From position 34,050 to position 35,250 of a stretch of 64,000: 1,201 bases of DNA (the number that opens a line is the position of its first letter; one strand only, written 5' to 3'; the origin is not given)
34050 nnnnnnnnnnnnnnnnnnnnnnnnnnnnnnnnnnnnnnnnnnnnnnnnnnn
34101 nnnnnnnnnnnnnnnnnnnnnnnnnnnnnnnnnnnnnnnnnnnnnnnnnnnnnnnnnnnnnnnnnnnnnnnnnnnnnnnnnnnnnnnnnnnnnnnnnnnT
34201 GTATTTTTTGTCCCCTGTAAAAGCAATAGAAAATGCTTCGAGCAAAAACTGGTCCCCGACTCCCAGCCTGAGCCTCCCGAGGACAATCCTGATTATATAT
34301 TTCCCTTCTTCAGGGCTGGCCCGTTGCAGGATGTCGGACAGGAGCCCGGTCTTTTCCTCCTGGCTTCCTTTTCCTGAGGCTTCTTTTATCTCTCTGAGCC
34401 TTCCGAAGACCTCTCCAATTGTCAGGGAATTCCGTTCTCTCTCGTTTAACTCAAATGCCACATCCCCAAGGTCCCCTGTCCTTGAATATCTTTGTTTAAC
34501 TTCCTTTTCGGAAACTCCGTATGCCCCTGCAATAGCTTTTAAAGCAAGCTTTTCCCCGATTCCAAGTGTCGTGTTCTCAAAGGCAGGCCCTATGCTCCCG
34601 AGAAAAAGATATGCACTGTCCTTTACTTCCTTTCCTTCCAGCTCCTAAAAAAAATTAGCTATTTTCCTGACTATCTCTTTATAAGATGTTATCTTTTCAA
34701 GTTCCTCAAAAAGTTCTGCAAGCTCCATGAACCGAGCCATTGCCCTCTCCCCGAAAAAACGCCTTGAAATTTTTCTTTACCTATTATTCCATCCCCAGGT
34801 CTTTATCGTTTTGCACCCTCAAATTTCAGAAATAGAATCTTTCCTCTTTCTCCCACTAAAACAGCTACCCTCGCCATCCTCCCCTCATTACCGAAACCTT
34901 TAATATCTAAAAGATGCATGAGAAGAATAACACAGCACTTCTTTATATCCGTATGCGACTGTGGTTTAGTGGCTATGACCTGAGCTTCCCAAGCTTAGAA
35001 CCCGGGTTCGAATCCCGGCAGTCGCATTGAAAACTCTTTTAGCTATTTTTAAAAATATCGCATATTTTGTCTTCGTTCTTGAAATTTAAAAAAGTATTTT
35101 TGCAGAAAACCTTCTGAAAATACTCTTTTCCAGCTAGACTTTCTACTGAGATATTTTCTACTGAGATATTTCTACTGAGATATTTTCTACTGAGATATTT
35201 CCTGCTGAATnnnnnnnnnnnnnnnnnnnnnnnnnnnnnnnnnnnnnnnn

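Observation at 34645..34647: In-frame amber codon in an ATP-dependent DNA ligase: pyrrolysine read-through candidate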

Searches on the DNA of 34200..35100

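Call 74: search_rna_families(source=window, start=34200, end=35100, threshold=evalue, max_evalue=10)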
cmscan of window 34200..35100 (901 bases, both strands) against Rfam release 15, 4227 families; matches with E-value up to 10: 8.
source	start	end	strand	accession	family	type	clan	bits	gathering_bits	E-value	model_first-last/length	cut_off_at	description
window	34955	35026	+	RF00005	tRNA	Gene; tRNA;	CL00001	58.8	29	5.5e-12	1-71/71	no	tRNA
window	34953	35044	+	RF02435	SpF41_sRNA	Gene; sRNA;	-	18.8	52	4.1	1-105/105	no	Streptococcus sRNA SpF41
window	34969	35025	+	RF01684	mascRNA-menRNA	Gene;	-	17.2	42.5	1.7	1-56/56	no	MALAT1-associated small cytoplasmic RNA/MEN beta RNA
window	35029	35068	-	RF01726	SAM-II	Cis-reg; riboswitch;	-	15.5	44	5.7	1-60/60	no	SAM-II riboswitch aptamer (SAM-II long loop)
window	34547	34696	-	RF01500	Afu_198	Gene; snRNA; snoRNA; CD-box;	-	15.3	40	2.6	1-149/149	no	A. fumigatus snoRNA Afu_198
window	34558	34739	-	RF01992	VIS1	Gene; lncRNA;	-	15.3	100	7.1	1-202/202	no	Viral integration site 1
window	34461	34509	-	RF01306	sR52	Gene; snRNA; snoRNA; CD-box;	-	12.8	50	7.3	1-60/60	no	Small nucleolar RNA sR52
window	34248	34430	+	RF02041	HOTTIP_2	Gene; lncRNA;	-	11.1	80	0.21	1-374/374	no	HOXA transcript at the distal tip, conserved region 2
